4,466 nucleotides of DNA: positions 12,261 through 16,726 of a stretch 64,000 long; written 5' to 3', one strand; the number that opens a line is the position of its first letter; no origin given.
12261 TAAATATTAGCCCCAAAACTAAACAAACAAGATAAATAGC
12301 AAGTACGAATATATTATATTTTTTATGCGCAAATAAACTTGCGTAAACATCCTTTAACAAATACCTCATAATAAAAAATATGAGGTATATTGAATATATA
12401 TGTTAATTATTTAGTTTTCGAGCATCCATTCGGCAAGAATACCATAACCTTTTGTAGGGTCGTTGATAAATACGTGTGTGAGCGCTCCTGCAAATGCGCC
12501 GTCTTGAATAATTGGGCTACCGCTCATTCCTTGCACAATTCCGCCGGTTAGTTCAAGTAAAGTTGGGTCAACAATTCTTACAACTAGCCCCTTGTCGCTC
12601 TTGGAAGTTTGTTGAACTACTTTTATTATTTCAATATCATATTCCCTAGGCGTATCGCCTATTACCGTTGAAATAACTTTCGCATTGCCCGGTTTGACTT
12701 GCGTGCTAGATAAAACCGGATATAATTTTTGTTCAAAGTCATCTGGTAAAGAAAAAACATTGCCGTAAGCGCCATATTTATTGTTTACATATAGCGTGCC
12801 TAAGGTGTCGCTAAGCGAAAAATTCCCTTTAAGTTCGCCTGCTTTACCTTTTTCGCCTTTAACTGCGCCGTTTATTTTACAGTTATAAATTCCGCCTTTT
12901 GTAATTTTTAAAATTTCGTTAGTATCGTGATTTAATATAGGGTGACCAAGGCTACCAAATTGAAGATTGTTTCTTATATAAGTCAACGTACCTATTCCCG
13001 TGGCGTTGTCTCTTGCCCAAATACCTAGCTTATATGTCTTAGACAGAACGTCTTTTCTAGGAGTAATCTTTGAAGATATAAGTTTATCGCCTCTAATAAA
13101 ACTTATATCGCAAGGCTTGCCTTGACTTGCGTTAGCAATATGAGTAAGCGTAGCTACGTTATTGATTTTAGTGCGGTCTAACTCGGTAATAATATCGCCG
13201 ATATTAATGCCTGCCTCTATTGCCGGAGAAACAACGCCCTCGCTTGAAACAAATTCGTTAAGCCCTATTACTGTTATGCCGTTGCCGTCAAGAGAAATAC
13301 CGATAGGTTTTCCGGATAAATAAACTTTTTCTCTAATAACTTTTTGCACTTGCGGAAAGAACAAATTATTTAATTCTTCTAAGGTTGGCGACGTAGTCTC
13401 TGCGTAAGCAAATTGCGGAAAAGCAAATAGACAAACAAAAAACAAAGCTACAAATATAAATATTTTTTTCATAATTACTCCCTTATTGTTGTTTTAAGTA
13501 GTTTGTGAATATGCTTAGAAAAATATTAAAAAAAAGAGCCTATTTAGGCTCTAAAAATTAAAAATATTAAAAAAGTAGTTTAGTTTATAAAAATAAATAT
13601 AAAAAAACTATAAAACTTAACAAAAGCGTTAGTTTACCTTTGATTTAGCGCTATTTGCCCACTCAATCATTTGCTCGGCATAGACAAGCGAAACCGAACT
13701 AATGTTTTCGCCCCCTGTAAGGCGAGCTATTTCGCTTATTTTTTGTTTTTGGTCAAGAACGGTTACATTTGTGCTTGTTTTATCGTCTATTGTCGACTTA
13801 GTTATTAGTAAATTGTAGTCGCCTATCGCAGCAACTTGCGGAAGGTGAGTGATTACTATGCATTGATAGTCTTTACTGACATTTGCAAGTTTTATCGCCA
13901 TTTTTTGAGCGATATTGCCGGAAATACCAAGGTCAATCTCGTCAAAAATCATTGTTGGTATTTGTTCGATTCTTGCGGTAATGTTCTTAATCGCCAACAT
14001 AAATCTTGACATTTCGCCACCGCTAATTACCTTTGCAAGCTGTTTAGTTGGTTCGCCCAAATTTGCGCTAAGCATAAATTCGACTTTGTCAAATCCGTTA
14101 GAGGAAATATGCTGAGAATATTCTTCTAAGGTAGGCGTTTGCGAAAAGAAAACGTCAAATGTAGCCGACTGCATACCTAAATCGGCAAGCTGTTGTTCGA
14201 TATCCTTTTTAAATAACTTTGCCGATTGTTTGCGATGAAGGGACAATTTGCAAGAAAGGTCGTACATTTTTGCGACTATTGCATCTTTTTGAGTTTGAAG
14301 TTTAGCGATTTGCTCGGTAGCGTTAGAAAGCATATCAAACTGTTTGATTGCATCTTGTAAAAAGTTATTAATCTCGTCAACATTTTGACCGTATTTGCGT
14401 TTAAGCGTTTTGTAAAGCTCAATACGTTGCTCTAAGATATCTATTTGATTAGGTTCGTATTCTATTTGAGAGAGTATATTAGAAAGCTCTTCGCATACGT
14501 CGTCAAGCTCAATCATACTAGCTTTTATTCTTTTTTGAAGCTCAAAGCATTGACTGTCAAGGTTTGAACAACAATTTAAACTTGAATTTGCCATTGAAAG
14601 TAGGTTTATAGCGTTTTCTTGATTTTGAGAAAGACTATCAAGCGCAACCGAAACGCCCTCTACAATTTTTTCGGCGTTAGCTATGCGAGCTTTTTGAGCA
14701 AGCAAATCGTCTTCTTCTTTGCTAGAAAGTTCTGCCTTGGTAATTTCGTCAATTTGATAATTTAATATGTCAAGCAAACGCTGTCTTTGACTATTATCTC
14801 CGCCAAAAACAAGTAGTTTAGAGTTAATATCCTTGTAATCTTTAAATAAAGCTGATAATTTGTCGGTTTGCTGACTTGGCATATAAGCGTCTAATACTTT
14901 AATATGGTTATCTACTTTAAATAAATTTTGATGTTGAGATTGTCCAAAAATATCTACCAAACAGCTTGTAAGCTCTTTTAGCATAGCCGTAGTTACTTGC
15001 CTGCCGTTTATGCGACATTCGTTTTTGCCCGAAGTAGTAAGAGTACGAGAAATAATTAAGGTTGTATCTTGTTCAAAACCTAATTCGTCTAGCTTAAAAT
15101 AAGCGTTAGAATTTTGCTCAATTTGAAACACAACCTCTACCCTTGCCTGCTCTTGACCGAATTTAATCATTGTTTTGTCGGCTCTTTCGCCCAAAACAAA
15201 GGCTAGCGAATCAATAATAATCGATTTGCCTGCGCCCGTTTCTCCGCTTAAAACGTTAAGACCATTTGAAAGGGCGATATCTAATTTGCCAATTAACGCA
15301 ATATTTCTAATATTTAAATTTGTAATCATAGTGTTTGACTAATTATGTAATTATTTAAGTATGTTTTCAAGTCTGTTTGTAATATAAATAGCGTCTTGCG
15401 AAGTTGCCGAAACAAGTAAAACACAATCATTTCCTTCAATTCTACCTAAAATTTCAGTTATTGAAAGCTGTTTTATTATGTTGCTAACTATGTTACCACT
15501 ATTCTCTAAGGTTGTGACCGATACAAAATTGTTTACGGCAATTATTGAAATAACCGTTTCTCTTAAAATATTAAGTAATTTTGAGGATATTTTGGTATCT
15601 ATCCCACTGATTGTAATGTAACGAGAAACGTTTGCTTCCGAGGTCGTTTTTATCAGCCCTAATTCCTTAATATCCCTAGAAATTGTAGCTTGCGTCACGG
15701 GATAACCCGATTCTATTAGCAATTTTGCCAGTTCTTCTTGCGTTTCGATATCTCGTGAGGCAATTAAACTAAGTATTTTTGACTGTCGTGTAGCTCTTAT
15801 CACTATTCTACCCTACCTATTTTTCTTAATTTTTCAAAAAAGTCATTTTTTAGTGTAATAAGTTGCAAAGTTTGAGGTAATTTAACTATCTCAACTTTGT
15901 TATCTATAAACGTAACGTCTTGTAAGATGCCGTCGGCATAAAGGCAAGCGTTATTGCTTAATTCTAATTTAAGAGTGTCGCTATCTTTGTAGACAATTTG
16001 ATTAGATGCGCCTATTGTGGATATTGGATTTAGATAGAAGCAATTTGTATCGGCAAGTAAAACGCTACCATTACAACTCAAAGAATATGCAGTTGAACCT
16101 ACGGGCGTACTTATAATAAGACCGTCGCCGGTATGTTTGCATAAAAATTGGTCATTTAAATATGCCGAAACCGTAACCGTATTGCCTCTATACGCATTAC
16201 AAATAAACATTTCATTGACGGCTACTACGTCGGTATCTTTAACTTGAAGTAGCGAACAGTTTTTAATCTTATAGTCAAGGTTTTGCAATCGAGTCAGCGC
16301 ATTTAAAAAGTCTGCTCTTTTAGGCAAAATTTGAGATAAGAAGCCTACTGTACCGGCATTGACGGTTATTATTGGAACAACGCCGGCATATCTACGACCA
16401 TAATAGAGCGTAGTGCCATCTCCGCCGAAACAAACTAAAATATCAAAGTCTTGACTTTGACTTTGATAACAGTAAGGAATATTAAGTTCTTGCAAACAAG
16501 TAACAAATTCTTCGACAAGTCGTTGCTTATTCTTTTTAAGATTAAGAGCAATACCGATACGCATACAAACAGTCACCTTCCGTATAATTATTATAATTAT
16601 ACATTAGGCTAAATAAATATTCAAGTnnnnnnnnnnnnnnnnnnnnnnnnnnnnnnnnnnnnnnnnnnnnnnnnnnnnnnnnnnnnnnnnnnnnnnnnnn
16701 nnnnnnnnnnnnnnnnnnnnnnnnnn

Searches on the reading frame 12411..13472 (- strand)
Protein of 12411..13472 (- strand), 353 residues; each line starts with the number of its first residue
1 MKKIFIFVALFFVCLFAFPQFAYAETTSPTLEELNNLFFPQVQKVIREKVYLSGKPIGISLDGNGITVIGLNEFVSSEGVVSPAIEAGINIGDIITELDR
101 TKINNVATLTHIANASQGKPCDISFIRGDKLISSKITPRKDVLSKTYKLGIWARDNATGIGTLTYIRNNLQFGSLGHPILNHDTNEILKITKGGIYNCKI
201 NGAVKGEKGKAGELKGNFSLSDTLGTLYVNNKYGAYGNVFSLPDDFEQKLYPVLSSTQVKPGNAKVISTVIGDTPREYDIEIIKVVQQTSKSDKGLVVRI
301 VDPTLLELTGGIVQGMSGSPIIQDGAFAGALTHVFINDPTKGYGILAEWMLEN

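Call 4: search_protein_families(library=ncbifam, proteins=[window:12411-13472:-])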
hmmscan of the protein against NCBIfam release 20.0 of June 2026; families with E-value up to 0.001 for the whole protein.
window:12411-13472:- (353 aa): 3 families
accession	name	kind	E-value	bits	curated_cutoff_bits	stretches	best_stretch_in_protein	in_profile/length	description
TIGR02860.1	spore_IV_B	equivalog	6.8e-99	331.5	305.25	1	41-352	82-397/402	SpoIVB peptidase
TIGR02037.1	degP_htrA_DO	subfamily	9.1e-06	24.9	416.2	1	81-137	269-326/434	Do family serine endopeptidase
TIGR00054.1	TIGR00054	equivalog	0.00024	20.1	147.55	1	81-143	212-272/421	RIP metalloprotease RseP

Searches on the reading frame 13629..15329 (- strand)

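Call 4: search_protein_families(library=ncbifam, proteins=[window:13629-15329:-])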
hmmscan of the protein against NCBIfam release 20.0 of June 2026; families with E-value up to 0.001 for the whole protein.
window:13629-15329:- (566 aa): 12 families
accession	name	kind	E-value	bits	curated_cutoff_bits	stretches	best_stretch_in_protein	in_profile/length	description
TIGR00634.1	recN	equivalog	5.2e-146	487.8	407.85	1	1-556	1-562/563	DNA repair protein RecN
NF008121.0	PRK10869.1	equivalog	5.2e-111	371.9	418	1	1-555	1-551/553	DNA repair protein RecN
TIGR02169.1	SMC_prok_A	equivalog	4.2e-15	54.5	729.4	1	15-120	16-126/1165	chromosome segregation protein SMC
NF045780.1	TrlF_fam_ATP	equivalog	1.6e-09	37.1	350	1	4-410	292-719/944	TrlF family AAA-like ATPase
NF045487.1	ASRP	equivalog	1.8e-08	33.4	300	1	9-358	1-301/593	archaea-specific SMC-related protein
NF041034.1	Rad50_Sulf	equivalog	3.6e-07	28.4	1000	1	9-78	10-81/872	DNA double-strand break repair ATPase Rad50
NF003034.1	PRK03918.1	equivalog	1.2e-06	26.8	700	1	212-421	191-394/878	DNA double-strand break repair ATPase Rad50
NF002244.0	PRK01156.1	equivalog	2.8e-06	25.7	847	1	2-75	3-80/895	DNA double-strand break repair ATPase Rad50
NF002572.0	PRK02224.1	equivalog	2.2e-05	23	1087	0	2-70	3-76/888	DNA double-strand break repair ATPase Rad50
TIGR00611.2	recf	equivalog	4.9e-05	22.6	172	1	2-75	1-79/339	DNA replication/repair protein RecF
NF041035.1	Rad50_Halo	equivalog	0.00032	19.2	1000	0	3-387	4-382/883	DNA double-strand break repair ATPase Rad50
NF010680.0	PRK14079.1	equivalog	0.00048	19.2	386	0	4-123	8-111/349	recombination protein F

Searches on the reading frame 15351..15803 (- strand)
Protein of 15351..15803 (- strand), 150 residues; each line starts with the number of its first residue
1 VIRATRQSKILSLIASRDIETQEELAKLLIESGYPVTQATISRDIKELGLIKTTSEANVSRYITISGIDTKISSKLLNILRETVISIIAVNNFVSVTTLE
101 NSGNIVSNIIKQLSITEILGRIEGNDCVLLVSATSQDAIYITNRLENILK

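Call 4: search_protein_families(library=ncbifam, proteins=[window:15351-15803:-])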
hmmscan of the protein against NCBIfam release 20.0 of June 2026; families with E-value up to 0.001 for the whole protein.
window:15351-15803:- (150 aa): 5 families
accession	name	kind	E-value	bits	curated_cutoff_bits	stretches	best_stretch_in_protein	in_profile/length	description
NF001680.0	PRK00441.1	equivalog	1.3e-35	122.7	184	1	3-149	2-148/150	arginine repressor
NF003281.1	PRK04280.1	equivalog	1.1e-27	97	182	1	4-149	3-148/148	transcriptional regulator AhrC/ArgR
TIGR01529.1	argR_whole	equivalog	1.5e-27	96.5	130.45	1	5-149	2-146/146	arginine repressor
NF002880.0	PRK03341.1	equivalog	1.8e-21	76.5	200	1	3-147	15-165/170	arginine repressor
NF003457.0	PRK05066.1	equivalog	5.4e-07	29.3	194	1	12-146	16-149/156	transcriptional regulator ArgR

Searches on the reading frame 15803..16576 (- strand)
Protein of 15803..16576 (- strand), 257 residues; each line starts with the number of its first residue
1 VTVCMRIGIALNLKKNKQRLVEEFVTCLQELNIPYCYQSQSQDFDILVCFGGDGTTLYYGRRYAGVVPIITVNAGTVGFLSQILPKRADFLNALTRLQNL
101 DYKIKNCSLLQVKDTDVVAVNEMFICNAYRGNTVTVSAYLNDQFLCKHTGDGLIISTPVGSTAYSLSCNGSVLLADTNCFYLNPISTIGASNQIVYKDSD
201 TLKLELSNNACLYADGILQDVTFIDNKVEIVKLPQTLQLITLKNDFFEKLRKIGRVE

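Call 4: search_protein_families(library=ncbifam, proteins=[window:15803-16576:-])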
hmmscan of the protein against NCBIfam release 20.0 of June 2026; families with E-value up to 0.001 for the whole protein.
window:15803-16576:- (257 aa): 18 families
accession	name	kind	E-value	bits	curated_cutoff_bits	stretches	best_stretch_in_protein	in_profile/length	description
NF002521.0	PRK01911.1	equivalog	6.4e-38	130.8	309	1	20-252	41-282/292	NAD kinase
NF002984.0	PRK03708.1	equivalog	1.7e-29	103.1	326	1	40-251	54-270/277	NAD(+) kinase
NF010678.0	PRK14076.1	equivalog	8.6e-28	97.5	493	1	29-253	334-566/570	bifunctional NADP phosphatase/NAD kinase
NF002306.0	PRK01231.1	equivalog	1e-26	93.8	316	1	28-252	50-287/299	NAD(+) kinase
NF002561.0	PRK02155.1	equivalog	4.5e-26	91.8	371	1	41-252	62-283/297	NAD kinase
NF002892.0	PRK03372.1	equivalog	1.8e-25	89.9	299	1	8-247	34-284/312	NAD kinase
NF010677.0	PRK14075.1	equivalog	6.5e-25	88.2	260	1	16-251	15-247/257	NAD(+) kinase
NF002255.0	PRK01185.1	subfamily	3e-24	85.5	304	1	43-252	52-263/271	NAD(+) kinase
NF002732.0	PRK02649.1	equivalog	4.6e-23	82.2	348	1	41-252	66-287/305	NAD(+) kinase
NF002579.0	PRK02231.1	equivalog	7e-23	81.4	459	1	16-245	41-284/301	NAD(+) kinase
NF010679.0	PRK14077.1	equivalog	8.3e-23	81.1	343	1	38-251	59-280/287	NAD(+) kinase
NF002731.0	PRK02645.1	equivalog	1.1e-22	80.8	312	1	21-251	35-287/305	NAD(+) kinase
NF002893.0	PRK03378.1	equivalog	1.2e-22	80.6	386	1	42-251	62-282/292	NAD(+) kinase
NF003391.0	PRK04539.1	equivalog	5.3e-22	78.3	470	1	42-251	67-286/296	inorganic polyphosphate/ATP-NAD kinase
NF003424.0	PRK04885.1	equivalog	8.2e-19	67.8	220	1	5-196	1-191/265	NAD kinase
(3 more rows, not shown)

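Call 8: search_protein_families(library=pfam, proteins=[window:15803-16576:-], max_evalue=0.01)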
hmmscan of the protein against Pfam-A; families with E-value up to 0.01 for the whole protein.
window:15803-16576:- (257 aa): 2 families
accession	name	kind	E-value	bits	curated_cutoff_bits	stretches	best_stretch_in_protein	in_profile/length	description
PF20143.4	NAD_kinase_C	-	1.5e-14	54.2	23.7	1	121-236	2-120/126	ATP-NAD kinase C-terminal domain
PF01513.26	NAD_kinase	-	6.2e-11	43.2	25.5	1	36-98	65-126/130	ATP-NAD kinase N-terminal domain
